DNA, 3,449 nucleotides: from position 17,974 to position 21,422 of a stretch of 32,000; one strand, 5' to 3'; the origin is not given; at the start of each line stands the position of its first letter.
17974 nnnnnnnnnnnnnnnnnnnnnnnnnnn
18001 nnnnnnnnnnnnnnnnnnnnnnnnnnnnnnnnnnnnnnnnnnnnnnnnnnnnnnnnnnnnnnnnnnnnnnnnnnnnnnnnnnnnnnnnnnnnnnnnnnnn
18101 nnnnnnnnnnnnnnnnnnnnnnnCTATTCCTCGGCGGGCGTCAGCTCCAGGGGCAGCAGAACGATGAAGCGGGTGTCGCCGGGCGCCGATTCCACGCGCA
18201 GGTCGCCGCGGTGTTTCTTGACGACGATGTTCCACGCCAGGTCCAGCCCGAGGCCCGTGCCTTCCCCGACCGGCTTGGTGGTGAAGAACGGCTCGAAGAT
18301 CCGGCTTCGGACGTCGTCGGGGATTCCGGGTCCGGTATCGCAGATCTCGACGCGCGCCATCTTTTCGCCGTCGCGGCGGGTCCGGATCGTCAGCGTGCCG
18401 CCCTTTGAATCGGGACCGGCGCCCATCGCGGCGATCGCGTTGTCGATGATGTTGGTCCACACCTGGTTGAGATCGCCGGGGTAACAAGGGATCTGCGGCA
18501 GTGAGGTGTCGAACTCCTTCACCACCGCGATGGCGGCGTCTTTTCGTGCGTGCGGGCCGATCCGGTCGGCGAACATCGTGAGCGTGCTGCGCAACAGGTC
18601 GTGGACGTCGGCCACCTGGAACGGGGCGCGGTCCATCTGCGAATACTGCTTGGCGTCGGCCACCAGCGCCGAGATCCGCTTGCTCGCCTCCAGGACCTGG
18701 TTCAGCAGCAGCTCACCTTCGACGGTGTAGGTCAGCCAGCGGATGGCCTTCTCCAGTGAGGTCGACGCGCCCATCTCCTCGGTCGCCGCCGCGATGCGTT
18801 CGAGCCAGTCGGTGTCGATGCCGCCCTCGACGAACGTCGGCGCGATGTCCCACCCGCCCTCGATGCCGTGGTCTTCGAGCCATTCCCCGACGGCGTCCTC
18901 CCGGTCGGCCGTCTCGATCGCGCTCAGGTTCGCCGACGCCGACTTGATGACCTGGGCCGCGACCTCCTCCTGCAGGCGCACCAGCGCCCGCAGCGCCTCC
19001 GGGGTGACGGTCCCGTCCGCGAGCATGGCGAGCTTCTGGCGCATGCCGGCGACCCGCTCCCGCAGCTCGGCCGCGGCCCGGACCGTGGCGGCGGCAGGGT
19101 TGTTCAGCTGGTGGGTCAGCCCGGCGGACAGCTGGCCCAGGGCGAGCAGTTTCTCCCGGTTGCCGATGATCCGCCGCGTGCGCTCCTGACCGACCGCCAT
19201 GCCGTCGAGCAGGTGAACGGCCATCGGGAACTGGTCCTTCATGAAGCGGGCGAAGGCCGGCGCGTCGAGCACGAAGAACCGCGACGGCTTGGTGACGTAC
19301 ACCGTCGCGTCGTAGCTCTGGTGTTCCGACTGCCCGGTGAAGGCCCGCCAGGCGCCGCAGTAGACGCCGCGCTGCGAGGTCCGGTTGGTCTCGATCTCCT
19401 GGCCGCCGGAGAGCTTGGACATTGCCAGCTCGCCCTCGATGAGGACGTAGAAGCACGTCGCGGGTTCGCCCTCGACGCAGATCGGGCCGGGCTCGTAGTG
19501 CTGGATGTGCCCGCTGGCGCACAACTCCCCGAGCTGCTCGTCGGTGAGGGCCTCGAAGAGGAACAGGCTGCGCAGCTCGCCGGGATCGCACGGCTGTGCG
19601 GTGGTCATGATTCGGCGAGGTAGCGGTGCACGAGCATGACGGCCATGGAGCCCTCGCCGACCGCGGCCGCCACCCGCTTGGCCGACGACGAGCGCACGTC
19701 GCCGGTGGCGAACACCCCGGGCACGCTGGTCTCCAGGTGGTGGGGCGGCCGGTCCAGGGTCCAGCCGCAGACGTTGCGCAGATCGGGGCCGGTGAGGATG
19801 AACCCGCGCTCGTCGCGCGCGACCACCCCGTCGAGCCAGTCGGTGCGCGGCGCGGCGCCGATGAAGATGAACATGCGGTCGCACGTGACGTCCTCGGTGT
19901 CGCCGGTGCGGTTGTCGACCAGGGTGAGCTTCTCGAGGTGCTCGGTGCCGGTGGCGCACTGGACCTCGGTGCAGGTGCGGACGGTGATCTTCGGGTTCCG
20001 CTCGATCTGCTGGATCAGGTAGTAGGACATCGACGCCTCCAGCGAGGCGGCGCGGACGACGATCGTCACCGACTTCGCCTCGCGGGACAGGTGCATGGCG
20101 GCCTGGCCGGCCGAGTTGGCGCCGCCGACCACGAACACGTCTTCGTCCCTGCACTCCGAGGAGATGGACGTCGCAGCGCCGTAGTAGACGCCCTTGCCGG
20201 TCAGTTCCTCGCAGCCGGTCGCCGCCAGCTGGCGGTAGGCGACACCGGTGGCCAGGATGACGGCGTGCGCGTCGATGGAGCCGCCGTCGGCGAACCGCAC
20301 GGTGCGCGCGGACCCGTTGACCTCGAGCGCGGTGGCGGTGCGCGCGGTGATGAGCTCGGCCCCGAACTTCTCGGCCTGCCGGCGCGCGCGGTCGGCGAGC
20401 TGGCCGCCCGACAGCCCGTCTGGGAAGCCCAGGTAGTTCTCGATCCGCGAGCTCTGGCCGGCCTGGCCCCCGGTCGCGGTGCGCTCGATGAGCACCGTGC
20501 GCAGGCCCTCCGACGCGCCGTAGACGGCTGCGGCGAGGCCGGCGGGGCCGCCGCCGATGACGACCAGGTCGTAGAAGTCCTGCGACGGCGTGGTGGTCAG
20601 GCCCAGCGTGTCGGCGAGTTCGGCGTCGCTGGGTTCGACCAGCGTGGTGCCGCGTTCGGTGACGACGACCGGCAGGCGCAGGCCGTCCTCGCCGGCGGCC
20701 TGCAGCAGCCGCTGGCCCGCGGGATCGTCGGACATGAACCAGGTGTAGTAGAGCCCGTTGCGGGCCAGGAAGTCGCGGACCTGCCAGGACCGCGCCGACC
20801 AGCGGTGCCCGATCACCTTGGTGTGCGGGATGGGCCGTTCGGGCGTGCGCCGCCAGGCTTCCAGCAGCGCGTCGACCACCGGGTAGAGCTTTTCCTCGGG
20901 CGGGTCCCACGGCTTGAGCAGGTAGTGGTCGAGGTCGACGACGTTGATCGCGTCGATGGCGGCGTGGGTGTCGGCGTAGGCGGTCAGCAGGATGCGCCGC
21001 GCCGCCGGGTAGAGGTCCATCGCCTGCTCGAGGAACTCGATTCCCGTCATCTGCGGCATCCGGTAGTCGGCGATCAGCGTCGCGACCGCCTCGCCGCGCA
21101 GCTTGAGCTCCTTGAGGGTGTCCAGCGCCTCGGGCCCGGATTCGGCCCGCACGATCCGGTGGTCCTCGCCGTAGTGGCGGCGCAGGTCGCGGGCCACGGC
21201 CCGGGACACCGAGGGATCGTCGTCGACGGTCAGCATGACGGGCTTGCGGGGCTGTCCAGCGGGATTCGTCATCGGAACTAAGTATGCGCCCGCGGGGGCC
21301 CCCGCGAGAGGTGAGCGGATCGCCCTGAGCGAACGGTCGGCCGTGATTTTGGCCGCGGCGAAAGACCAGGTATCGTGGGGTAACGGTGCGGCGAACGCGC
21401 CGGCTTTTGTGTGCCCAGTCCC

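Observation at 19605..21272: Response regulator whose output domain is a thioredoxin-reductase-like flavoprotein that lacks the CxxC redox centre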

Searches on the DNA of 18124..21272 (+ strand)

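Call 22: search_dna_similar(query=window:18124-21272:+, collection=plasmids, mode=near, max_rows=10)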
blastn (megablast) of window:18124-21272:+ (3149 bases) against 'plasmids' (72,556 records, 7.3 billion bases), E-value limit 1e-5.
Records with a match: 8; places in all: 8; records where one place covers at least 80% of the query: 2.
Best place of each record, by identity: 90-95% 1; 80-90% 4; 60-80% 3.
By first word of the organism name: Streptomyces 1; Nocardia 1; Kitasatospora 1; Eleftheria 1; Roseomonas 1; Cupriavidus 1; Paraburkholderia 1; Methylobacterium 1.
By predicted mobility (MOB-suite, as given by PLSDB): non-mobilizable 5; mobilizable 2; conjugative 1.
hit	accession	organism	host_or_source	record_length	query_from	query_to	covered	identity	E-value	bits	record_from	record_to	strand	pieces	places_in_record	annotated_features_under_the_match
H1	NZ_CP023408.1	Streptomyces fungicidicus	Pig,cell culture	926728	26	3118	98%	73.4%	0e+0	1003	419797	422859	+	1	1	FAD-dependent oxidoreductase | ATP-binding protein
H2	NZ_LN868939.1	Nocardia farcinica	not known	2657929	25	3126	98%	73.5%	0e+0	1047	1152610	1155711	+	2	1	none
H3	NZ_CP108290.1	Kitasatospora sp. NBC_00039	-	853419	2160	2865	22%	76.4%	1e-96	363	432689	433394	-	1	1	none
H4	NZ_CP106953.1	Eleftheria terrae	soil sample,soil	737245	120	178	2%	94.9%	2e-15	94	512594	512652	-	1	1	PAS domain-containing sensor histidine kinase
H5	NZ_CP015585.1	Roseomonas gilardii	Purified bacterial strains from deep ...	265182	121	181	2%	86.9%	3e-8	69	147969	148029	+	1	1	PAS domain S-box protein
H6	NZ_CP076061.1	Cupriavidus sp. EM10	Pure-cultured cell,sewage water sludge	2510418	2291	2350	2%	85.7%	5e-6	62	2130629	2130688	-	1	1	none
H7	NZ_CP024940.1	Paraburkholderia hospita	soil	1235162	123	180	2%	86.2%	5e-6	62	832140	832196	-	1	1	record has no annotation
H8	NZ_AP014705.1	Methylobacterium aquaticum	-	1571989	122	178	2%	86.0%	5e-6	62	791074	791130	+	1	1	none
